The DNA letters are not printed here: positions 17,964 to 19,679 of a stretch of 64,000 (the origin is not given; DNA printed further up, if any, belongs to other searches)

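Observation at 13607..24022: Kinase-less sugar locus coupling an ABC importer to a FucI-family isomerase, a tungsten-type AOR, a MoaD-like protein and a transaldolase: candidate ferredoxin-linked catabolic route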

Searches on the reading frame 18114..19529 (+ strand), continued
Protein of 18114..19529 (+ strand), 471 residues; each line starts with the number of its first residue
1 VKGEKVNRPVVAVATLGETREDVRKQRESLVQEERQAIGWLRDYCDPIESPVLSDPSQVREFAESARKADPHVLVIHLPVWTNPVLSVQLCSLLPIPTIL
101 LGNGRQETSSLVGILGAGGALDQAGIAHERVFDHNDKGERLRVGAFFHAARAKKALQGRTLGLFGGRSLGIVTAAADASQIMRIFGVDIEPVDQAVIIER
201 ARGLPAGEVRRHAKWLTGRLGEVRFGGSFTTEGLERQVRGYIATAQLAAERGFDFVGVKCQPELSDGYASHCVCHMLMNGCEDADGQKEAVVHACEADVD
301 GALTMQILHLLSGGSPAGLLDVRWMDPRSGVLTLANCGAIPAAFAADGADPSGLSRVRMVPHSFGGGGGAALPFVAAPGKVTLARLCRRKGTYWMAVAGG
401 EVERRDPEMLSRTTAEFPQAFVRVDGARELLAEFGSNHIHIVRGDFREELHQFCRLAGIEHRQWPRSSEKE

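Call 71: find_encoding_contigs(protein=P0255, flank=10000, max_places=1)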
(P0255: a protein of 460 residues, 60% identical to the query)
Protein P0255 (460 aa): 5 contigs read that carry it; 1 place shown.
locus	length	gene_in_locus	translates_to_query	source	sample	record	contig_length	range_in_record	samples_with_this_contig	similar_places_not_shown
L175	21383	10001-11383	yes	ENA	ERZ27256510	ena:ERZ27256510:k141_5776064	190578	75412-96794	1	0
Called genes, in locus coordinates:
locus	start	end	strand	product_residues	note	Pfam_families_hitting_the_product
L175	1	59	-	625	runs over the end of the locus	PF07731:Cu-oxidase_2, PF07732:Cu-oxidase_3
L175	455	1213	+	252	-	-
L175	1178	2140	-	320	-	PF00158:Sigma54_activat, PF14532:Sigma54_activ_2, PF07728:AAA_5 (weak), PF25601:AAA_lid_14, PF02954:HTH_8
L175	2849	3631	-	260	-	-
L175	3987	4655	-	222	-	-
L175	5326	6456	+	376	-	PF00532:Peripla_BP_1 (weak), PF13407:Peripla_BP_4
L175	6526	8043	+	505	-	PF00005:ABC_tran, PF09818:ABC_ATPase (faint), PF13304:AAA_21 (faint), PF00005:ABC_tran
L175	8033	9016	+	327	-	PF02653:BPD_transp_2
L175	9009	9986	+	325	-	PF02653:BPD_transp_2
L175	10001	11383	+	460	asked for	PF02952:Fucose_iso_C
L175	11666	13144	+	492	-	PF00171:Aldedh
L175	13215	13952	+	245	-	PF00392:GntR, PF09339:HTH_IclR (faint), PF07729:FCD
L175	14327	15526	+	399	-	PF25954:Beta-barrel_RND_2 (faint), PF25917:BSH_RND, PF25876:HH_MFP_RND, PF25878:HH_AAEA_pHBA (faint), PF25944:Beta-barrel_RND, PF25967:RND-MFP_C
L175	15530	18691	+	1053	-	PF00873:ACR_tran, PF03176:MMPL (weak)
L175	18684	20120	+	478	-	PF02321:OEP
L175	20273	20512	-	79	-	PF12680:SnoaL_2 (weak)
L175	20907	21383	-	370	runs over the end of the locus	PF12698:ABC2_membrane_3, PF01061:ABC2_membrane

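Call 73: predict_structure(alignment_id=A1)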
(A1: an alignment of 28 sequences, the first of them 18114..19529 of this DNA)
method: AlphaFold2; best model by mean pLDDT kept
length: 471 residues; sequences in the alignment: 28
mean_pLDDT: 90.5   pTM: 0.91
mean pLDDT of the five models: 90.5, 90.3, 90.0, 89.6, 89.4
residues with pLDDT >= 90: 365; 70-90: 70; 50-70: 24; < 50: 12
segments of 3 or more residues with pLDDT < 50: 1-5, 169-171, 469-471
pLDDT, mean of each block of 10 residues (from residue 1): 62 97 95 97 97 98 97 98 97 98 97 98 98 97 97 97 70 69 94 88 95 97 92 91 95 91 56 92 94 87 96 94 91 86 93 94 74 94 93 94 86 82 94 88 97 96 74 40
secondary structure, 60 per line:
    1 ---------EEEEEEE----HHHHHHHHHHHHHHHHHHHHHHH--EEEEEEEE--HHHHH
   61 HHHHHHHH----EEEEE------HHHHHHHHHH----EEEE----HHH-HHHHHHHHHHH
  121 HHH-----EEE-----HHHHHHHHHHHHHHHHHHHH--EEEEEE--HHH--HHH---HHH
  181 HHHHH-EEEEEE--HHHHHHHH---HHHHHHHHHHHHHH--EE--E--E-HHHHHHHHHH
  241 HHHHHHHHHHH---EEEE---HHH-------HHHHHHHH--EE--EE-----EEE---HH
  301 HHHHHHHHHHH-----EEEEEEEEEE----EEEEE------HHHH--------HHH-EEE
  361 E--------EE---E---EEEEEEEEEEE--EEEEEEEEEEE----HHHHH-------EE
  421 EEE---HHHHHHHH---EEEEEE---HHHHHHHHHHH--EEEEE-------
elements in order: E10-16 H21-43 E46-53 H56-68 E73-77 H84-93 E98-101 H110-123 E129-131 H137-156 E159-164 H178-185 E187-192 H195-202 H206-219 H231-251 E255-258 H272-279 E293-295 H299-311 E317-326 E331-335 H342-345 E358-361 E379-389 E392-402 H407-411 E419-423 H427-434 E438-443 H447-457 E460-464
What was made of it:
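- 18114..19529 (+): FucI/AraA-fold aldose-ketose isomerase of an uncharacterised subfamily. Proposed to make the ketose that the TAL-like enzyme cleaves. AF2 pLDDT 90.5 (call 73).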

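Call 76: fold_search(model_id=the predicted structure, library=pdb)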
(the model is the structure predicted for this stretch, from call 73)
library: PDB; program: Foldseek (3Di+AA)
matches with E <= 10: 1307; with E <= 0.001: 46
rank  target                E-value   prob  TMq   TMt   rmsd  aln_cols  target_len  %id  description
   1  3a9r_A                6.4e-28  1.00  0.84  0.68   3.8       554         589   18  X-ray Structures of Bacillus pallidus D-Arabinose IsomeraseComplex with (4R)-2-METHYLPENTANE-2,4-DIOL (released 2010-04-07)
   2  4c20_B                9.0e-28  1.00  0.82  0.65   4.1       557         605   18  L-Fucose Isomerase (released 2013-12-11)
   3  4c21_B                1.6e-27  1.00  0.80  0.64   4.5       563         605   18  L-Fucose Isomerase In Complex With Fucitol (released 2013-12-11)
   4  4c20_A                1.7e-27  1.00  0.82  0.67   4.4       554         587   18  L-Fucose Isomerase (released 2013-12-11)
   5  1fui_A                6.5e-27  1.00  0.82  0.67   4.3       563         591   18  L-FUCOSE ISOMERASE FROM ESCHERICHIA COLI (released 1997-10-15)
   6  6k1g_A                1.4e-26  1.00  0.79  0.65   4.6       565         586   18  Crystal structure of the L-fucose isomerase soaked with Mn2+ from Raoultella sp. (released 2020-05-13)
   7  6k1f_A                3.5e-26  1.00  0.82  0.67   4.4       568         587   17  Crystal structure of the L-fucose isomerase from Raoultella sp. (released 2020-05-13)
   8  4c22_B                4.2e-26  1.00  0.82  0.65   4.0       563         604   18  L-Fucose Isomerase In Complex With Fuculose (released 2013-12-11)
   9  7cyy_E                4.2e-26  1.00  0.78  0.75   4.3       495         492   16  Crystal structure of Arabinose isomerase from hybrid AI8 with Adonitol (released 2021-09-08)
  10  7cyy_B                8.9e-26  1.00  0.78  0.75   4.3       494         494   16  Crystal structure of Arabinose isomerase from hybrid AI8 with Adonitol (released 2021-09-08)
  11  7cyy_F                8.9e-26  1.00  0.78  0.74   4.3       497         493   16  Crystal structure of Arabinose isomerase from hybrid AI8 with Adonitol (released 2021-09-08)
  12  7cyy_C                1.4e-25  1.00  0.78  0.75   4.1       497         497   16  Crystal structure of Arabinose isomerase from hybrid AI8 with Adonitol (released 2021-09-08)
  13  4r1p_B                2.1e-25  1.00  0.79  0.76   4.2       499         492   15  Crystal Structure of Thermophilic Geobacillus kaustophilus L-Arabinose isomerase with Mn2+ (released 2015-08-12)
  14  2ajt_A                3.6e-25  1.00  0.79  0.75   4.1       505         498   14  Crystal structure of L-Arabinose Isomerase from E.coli (released 2005-08-16)
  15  7chl_B                4.6e-25  1.00  0.78  0.75   4.1       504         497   15  Crystal structure of hybrid Arabinose isomerase AI-10 (released 2021-10-20)
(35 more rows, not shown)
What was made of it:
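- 18114..19529 (+): Foldseek TMq 0.78-0.84 to D-arabinose, L-fucose and L-arabinose isomerases at 14-18% identity (call 76).
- On FucI/AraA isomerase superfamily: Foldseek TMq is 0.78-0.84 to 3a9r, 4c20, 1fui and 2ajt (call 76).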
